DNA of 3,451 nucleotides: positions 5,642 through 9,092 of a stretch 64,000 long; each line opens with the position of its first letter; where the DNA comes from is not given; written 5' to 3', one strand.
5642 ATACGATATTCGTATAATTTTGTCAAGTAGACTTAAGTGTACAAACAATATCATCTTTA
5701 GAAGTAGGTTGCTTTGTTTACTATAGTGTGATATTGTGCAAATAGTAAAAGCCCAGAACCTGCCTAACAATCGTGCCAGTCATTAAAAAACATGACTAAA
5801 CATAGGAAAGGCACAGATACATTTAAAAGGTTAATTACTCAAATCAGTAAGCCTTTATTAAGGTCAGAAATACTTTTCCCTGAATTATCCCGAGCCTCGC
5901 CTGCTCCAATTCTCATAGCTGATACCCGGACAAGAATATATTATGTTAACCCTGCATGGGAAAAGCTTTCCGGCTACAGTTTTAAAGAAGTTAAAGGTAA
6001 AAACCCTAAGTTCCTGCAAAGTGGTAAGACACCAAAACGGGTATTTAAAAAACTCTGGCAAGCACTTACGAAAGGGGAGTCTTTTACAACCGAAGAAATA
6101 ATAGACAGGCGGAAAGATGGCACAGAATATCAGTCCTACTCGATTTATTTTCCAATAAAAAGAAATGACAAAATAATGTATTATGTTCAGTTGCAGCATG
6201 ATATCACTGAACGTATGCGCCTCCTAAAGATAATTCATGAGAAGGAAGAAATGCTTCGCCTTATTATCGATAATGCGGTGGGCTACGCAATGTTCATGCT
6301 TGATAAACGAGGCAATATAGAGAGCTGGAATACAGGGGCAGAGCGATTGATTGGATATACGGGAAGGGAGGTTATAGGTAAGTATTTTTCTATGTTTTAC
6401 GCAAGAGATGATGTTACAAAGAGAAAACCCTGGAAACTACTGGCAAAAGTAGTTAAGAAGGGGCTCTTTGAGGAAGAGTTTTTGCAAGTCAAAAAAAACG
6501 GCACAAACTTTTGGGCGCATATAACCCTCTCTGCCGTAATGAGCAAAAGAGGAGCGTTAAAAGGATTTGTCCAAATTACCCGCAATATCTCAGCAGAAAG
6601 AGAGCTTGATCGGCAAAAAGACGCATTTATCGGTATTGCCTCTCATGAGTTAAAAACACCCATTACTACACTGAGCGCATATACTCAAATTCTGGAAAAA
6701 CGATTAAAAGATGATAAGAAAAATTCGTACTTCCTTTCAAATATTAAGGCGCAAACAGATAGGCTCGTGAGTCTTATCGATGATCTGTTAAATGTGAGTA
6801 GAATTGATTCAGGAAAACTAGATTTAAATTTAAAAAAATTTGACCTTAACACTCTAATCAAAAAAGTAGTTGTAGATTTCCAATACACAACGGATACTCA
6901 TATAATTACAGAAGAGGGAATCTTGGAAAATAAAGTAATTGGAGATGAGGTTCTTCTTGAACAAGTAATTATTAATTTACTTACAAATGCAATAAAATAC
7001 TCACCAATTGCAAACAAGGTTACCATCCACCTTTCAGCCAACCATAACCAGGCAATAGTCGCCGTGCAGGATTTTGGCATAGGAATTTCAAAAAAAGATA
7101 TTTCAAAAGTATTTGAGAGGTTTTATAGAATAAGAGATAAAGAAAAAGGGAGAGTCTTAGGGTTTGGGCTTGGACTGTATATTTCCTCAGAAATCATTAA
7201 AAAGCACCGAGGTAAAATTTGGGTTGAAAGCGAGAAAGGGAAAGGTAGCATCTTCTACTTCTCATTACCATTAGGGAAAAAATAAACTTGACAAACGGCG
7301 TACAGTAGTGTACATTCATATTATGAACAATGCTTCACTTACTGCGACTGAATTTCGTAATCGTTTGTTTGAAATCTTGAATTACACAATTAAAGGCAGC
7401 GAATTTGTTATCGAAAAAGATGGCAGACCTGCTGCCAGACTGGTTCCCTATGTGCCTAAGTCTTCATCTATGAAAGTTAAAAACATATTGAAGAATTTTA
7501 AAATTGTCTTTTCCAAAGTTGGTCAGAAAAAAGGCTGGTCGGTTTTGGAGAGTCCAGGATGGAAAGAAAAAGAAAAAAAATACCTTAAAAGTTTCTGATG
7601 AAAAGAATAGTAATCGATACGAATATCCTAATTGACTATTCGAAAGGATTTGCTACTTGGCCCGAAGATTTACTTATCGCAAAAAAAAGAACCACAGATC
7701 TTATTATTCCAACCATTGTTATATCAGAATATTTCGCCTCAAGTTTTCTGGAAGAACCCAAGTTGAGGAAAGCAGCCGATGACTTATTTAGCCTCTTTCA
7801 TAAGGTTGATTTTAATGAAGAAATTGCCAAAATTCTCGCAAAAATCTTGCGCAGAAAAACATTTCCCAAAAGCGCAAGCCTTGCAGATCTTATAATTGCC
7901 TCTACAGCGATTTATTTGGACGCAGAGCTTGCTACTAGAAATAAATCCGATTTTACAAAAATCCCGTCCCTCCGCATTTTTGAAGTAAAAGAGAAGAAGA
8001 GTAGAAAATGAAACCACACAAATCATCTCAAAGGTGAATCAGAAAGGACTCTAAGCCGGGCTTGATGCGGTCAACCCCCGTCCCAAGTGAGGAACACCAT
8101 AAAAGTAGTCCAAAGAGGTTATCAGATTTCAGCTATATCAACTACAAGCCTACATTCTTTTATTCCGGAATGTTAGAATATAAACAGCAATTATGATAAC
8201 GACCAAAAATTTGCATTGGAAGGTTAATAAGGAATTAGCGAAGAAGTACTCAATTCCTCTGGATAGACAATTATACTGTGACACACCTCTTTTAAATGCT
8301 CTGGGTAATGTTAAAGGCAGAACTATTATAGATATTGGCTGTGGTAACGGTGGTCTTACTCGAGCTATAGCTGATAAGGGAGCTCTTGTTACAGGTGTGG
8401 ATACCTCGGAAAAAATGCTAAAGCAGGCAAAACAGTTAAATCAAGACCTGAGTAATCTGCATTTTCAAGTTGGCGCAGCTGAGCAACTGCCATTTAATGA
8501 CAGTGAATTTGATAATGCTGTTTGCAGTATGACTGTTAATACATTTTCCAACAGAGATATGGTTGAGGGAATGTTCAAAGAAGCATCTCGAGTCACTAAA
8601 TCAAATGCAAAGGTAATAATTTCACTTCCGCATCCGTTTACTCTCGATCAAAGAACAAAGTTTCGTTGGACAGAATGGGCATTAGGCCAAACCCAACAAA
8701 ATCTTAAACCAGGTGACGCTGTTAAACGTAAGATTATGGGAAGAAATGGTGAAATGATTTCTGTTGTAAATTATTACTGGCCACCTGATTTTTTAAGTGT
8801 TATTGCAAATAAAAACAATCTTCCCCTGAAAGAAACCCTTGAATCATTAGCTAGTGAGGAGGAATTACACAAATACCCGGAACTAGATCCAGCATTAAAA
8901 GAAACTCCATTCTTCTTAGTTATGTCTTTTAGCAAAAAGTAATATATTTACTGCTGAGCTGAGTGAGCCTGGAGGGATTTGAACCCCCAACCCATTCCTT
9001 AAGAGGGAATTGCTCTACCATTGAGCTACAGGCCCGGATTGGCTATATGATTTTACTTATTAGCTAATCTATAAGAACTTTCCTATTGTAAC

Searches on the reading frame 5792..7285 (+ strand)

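Call 28: search_protein_families(library=pfam, proteins=[window:5792-7285:+], max_evalue=0.001)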
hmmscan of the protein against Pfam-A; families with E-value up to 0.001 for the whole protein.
window:5792-7285:+ (497 aa): 8 families
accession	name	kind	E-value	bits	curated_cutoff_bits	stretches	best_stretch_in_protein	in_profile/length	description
PF13426.13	PAS_9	-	2.8e-30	105.1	27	2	166-267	3-102/103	PAS domain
PF02518.31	HATPase_c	-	2.1e-29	102.6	26.4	1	384-495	1-110/111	Histidine kinase-, DNA gyrase B-, and HSP90-like ATPase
PF00989.32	PAS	-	4.3e-23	81.9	22.6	2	34-114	8-88/113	PAS fold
PF00512.31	HisKA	-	1.8e-17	63.6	26.9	1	276-341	2-66/66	His Kinase A (phospho-acceptor) domain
PF08448.16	PAS_4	-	2.2e-15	57.3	23.1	2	35-141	3-108/110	PAS fold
PF08447.18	PAS_3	-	8.8e-14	52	25.6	2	51-130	3-84/89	PAS fold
PF13188.13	PAS_8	-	7.7e-12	45.1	21.8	2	35-69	9-43/65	PAS domain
PF13589.12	HATPase_c_3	-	0.00016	22.1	25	1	389-469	3-84/137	Histidine kinase-, DNA gyrase B-, and HSP90-like ATPase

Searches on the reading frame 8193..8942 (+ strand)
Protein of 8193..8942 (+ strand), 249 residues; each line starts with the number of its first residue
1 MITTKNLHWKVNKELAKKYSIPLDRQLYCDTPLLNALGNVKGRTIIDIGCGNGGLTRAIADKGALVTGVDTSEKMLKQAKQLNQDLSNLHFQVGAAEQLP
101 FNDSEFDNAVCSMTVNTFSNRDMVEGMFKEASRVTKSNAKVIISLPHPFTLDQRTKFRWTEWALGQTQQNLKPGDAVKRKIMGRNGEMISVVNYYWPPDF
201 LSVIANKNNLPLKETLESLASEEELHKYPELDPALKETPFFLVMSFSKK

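Call 28: search_protein_families(library=pfam, proteins=[window:8193-8942:+], max_evalue=0.001)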
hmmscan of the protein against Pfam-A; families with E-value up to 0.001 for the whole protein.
window:8193-8942:+ (249 aa): 16 families
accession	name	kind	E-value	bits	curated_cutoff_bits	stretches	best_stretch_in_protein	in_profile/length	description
PF08241.18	Methyltransf_11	-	2.9e-22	79.6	21.2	1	46-143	1-95/95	Methyltransferase domain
PF13649.12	Methyltransf_25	-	2.9e-21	76.4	27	1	45-137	1-95/97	Methyltransferase domain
PF13847.12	Methyltransf_31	-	2.8e-19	69.7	27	1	41-147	3-113/145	Methyltransferase domain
PF08242.18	Methyltransf_12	-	3.4e-12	47.4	30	1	46-140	1-97/98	Methyltransferase domain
PF01209.24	Ubie_methyltran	-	1.7e-11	44.4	20.1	1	37-142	43-150/233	ubiE/COQ5 methyltransferase family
PF13489.12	Methyltransf_23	-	7.4e-11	42.5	27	1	28-164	8-136/164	Methyltransferase domain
PF08003.17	Methyltransf_9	-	5.5e-07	29.3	23.8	1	34-115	108-191/315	Protein of unknown function (DUF1698)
PF13679.12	Methyltransf_32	-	2.5e-06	27.9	27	1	39-91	23-78/143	Methyltransferase domain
PF02353.26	CMAS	-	6.7e-06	26.1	27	1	34-142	55-163/273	Mycolic acid cyclopropane synthetase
PF07021.18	MetW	-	1.6e-05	25.1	21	1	41-147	13-111/193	Methionine biosynthesis protein MetW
PF05175.20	MTS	-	2e-05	24.7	23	1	33-142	23-137/170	Methyltransferase small domain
PF05219.18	DREV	-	0.00011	21.8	26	1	40-150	93-193/265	DREV methyltransferase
PF24675.1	NpmA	-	0.00021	21.1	60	1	39-116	21-103/214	16S rRNA (adenine(1408)-N(1))-methyltransferase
PF01728.25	FtsJ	-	0.00027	21.3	24.1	1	41-116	21-102/181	FtsJ-like methyltransferase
PF03848.20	TehB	-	0.00055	19.9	20.4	1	33-139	22-128/193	Tellurite resistance protein TehB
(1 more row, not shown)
